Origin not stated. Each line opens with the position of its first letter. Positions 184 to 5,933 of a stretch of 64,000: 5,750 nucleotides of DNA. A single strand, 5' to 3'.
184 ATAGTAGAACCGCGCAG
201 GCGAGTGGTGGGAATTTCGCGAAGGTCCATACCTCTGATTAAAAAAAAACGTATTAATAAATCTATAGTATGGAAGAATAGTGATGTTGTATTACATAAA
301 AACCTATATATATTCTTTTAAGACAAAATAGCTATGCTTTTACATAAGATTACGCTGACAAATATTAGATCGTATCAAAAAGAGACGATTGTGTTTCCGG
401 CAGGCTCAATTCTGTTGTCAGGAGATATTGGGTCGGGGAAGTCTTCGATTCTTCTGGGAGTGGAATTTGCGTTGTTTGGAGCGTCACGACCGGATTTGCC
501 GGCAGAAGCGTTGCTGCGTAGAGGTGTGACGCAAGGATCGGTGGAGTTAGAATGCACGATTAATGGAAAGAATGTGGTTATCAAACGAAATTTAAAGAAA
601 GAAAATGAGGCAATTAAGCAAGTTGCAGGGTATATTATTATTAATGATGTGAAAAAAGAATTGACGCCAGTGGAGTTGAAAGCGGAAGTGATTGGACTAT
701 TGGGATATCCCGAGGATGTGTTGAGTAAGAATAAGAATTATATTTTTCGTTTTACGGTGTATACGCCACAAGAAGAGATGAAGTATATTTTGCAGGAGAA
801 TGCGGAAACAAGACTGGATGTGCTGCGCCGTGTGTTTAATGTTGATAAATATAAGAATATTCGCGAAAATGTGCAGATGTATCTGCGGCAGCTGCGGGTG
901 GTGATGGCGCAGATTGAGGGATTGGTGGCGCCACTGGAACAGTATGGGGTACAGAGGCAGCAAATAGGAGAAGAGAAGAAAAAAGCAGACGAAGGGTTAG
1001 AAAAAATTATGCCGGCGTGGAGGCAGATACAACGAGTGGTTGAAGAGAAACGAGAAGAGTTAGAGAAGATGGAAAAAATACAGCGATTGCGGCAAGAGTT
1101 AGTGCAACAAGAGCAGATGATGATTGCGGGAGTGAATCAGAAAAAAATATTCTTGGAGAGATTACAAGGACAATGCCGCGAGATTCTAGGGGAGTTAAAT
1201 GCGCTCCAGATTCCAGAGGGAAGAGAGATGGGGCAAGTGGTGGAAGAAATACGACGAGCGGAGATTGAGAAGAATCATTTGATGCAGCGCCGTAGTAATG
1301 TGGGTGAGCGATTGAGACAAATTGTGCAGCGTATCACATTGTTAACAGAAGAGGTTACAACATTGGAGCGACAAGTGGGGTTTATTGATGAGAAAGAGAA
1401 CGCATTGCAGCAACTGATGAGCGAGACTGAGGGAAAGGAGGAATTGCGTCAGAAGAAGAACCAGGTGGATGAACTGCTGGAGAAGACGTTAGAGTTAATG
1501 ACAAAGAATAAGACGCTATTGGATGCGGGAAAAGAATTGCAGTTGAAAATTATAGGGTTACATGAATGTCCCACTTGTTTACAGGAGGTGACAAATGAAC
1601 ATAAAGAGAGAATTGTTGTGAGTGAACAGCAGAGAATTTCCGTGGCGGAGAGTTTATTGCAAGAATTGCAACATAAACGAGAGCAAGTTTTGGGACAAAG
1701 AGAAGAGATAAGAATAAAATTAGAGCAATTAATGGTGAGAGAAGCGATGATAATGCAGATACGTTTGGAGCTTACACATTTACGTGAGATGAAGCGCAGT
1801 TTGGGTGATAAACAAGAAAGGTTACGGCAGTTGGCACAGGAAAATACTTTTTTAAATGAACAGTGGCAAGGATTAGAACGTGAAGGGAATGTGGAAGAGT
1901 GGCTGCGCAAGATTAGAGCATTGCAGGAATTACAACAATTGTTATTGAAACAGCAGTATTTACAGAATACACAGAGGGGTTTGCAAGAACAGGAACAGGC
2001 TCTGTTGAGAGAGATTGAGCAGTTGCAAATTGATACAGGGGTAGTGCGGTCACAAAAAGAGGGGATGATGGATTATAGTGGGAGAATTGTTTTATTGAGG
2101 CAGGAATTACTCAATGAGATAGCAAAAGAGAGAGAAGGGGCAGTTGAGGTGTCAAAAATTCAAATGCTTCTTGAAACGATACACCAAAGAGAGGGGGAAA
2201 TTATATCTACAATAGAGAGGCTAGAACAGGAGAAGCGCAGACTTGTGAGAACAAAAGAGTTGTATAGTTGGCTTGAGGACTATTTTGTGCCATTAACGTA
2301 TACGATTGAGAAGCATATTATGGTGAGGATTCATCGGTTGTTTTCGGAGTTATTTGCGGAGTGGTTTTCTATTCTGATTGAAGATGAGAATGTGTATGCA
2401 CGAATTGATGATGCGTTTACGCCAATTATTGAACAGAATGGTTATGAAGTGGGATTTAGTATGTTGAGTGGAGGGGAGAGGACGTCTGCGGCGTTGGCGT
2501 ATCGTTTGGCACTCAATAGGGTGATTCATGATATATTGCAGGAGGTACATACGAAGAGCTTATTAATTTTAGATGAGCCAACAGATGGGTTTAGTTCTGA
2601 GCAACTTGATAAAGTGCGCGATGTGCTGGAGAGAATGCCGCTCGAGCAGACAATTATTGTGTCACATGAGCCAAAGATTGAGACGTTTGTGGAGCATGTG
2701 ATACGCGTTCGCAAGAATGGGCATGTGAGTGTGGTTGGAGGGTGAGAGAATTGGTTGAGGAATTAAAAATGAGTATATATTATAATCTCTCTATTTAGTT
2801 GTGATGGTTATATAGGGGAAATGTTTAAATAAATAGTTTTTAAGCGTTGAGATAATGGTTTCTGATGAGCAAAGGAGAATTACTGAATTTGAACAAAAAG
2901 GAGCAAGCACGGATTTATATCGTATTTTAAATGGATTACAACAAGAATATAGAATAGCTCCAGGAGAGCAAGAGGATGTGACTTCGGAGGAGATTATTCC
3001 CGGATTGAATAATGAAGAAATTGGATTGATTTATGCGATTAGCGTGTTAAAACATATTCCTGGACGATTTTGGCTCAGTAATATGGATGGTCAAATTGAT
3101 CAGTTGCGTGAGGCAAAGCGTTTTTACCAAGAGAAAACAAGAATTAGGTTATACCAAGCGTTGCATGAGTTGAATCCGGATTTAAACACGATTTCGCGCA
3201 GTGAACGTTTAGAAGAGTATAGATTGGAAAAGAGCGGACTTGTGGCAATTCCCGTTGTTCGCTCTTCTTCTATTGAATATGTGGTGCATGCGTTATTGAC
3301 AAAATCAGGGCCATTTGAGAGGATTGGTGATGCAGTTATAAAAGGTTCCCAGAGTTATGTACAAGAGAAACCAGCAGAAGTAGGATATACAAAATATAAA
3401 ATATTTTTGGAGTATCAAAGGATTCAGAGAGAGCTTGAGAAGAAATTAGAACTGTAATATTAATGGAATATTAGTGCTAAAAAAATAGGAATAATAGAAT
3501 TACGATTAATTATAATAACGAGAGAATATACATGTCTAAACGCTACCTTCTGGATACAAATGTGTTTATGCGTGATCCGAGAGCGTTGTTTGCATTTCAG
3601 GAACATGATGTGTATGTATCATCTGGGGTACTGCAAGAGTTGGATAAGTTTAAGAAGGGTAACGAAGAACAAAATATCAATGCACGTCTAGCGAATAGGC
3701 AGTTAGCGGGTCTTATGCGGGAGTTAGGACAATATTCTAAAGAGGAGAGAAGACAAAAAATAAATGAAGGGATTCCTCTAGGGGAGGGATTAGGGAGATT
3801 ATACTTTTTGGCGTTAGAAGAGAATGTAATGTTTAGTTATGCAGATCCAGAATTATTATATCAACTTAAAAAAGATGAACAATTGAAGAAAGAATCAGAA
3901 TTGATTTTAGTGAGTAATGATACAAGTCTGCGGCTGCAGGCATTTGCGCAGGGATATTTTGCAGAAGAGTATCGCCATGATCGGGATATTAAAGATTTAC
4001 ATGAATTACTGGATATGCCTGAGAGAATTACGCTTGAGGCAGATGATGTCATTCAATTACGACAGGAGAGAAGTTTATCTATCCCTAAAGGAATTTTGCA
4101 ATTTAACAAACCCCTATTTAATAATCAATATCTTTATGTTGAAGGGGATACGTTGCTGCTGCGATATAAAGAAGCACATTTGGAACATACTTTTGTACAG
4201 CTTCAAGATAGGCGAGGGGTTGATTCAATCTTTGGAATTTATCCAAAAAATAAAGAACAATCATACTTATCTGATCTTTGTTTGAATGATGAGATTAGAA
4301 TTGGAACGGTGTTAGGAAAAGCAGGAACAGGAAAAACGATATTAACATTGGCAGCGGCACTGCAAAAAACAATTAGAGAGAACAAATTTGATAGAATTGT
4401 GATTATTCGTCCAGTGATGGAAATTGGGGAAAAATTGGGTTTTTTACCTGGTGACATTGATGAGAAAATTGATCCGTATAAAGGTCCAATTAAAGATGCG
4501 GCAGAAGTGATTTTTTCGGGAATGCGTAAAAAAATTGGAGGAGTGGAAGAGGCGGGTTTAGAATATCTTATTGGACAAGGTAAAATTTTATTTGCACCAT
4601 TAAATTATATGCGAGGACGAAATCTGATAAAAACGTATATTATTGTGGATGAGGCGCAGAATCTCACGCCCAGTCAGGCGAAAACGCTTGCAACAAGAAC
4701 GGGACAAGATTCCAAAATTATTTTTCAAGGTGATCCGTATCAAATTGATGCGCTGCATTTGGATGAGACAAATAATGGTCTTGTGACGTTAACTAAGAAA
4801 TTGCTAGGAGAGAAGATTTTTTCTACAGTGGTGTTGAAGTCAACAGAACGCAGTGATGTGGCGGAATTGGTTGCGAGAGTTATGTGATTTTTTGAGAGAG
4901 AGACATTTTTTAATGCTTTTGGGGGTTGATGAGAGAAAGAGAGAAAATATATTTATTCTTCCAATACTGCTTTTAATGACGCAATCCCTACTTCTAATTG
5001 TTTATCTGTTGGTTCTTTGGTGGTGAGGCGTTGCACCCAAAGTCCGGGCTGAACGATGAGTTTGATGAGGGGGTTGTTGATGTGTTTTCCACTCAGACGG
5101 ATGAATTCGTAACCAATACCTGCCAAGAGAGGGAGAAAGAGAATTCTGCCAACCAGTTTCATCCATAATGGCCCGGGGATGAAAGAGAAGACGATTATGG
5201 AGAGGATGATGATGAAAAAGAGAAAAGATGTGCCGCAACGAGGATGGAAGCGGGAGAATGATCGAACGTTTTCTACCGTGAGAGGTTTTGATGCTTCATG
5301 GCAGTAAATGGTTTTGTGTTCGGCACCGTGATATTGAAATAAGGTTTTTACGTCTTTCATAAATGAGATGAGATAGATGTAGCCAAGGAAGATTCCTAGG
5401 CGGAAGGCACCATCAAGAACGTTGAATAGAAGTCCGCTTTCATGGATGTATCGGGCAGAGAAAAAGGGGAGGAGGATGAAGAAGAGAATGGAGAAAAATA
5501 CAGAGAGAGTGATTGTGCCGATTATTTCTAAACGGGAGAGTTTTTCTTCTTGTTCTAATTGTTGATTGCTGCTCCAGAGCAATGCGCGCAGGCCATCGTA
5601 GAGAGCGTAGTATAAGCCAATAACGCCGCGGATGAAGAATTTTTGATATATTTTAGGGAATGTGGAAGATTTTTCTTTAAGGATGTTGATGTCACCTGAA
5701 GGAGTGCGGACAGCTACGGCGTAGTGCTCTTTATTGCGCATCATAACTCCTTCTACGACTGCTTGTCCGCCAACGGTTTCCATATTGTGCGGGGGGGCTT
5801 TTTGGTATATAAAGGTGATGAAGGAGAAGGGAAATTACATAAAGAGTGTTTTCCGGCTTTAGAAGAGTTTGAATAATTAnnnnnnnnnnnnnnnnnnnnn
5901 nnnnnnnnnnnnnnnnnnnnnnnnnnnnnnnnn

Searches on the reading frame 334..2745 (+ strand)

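Call 19: search_protein_families(library=pfam, proteins=[window:334-2745:+], max_evalue=0.00001)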
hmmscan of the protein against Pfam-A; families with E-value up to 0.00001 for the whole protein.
window:334-2745:+ (803 aa): 2 families
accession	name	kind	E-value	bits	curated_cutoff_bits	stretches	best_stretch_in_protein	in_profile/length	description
PF13476.12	AAA_23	-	9.6e-15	56.2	27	1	5-259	1-196/201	AAA domain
PF02463.25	SMC_N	-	6.8e-14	52.3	40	1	3-794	2-213/220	RecF/RecN/SMC N terminal domain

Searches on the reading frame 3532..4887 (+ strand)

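Call 19: search_protein_families(library=pfam, proteins=[window:3532-4887:+], max_evalue=0.00001)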
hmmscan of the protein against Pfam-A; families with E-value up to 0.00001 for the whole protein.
window:3532-4887:+ (451 aa): 3 families
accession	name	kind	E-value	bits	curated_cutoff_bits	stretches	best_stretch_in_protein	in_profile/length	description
PF02562.22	PhoH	-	3.6e-50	170.7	27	1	236-444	2-197/205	PhoH-like protein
PF13638.12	PIN_4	-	7.3e-20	72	21.9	1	5-148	1-132/132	PIN domain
PF13604.12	AAA_30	-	4.7e-07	30.2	27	0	367-409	89-132/191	AAA domain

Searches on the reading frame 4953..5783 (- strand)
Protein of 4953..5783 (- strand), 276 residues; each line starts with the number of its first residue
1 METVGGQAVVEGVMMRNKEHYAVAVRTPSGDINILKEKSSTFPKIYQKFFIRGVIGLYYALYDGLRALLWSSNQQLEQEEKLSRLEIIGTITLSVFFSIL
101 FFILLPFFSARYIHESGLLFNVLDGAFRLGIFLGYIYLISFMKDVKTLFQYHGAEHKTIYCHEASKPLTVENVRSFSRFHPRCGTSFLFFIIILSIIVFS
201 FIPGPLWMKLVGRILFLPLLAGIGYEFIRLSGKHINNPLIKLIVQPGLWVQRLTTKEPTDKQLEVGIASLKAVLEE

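Call 19: search_protein_families(library=pfam, proteins=[window:4953-5783:-], max_evalue=0.00001)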
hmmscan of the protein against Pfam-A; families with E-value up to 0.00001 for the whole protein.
window:4953-5783:- (276 aa): 1 family
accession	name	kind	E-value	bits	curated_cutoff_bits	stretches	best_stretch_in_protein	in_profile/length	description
PF07136.16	DUF1385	-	1.5e-84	283.3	22.1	1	50-275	3-226/227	Protein of unknown function (DUF1385)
